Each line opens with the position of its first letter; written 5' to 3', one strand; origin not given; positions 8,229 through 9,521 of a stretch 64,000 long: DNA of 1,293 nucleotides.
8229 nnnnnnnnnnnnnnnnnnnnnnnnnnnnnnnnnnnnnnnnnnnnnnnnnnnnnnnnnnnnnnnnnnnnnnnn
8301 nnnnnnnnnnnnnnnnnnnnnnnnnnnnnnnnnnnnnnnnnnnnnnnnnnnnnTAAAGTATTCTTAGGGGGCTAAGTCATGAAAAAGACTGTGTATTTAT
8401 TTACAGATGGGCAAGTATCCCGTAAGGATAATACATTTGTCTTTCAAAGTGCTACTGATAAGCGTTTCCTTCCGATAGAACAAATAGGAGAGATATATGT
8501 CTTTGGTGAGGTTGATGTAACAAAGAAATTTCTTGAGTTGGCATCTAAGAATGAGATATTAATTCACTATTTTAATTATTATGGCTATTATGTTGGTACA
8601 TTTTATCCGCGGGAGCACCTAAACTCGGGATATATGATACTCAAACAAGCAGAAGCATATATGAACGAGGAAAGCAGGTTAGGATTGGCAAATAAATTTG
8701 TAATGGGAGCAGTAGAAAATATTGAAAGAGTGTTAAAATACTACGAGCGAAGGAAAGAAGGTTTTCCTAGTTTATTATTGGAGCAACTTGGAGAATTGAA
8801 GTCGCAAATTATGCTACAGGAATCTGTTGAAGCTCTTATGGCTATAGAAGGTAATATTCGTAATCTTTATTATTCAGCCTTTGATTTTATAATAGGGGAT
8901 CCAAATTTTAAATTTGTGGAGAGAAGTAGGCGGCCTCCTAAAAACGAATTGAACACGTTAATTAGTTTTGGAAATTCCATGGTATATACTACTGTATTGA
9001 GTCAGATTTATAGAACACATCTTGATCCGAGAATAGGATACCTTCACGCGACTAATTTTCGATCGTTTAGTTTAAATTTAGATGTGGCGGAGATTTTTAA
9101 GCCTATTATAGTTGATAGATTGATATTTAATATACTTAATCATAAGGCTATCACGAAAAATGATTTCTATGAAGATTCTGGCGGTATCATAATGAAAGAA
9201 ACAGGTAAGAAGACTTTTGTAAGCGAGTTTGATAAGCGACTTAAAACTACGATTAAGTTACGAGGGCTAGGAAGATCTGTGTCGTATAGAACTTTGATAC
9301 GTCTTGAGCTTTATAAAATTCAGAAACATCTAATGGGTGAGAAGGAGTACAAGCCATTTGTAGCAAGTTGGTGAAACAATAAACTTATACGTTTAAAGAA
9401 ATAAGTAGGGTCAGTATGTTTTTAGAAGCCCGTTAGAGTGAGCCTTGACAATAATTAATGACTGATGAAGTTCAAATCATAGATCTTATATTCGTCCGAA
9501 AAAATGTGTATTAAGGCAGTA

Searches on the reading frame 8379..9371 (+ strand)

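Call 35: search_protein_families(library=pfam, proteins=[window:8379-9371:+], max_evalue=0.00001)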
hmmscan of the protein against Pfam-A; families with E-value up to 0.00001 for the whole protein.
window:8379-9371:+ (331 aa): 1 family
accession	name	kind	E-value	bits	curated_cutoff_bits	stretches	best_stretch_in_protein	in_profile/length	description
PF01867.21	Cas_Cas1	-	7.1e-92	308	22.3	1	5-285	1-282/283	CRISPR associated protein Cas1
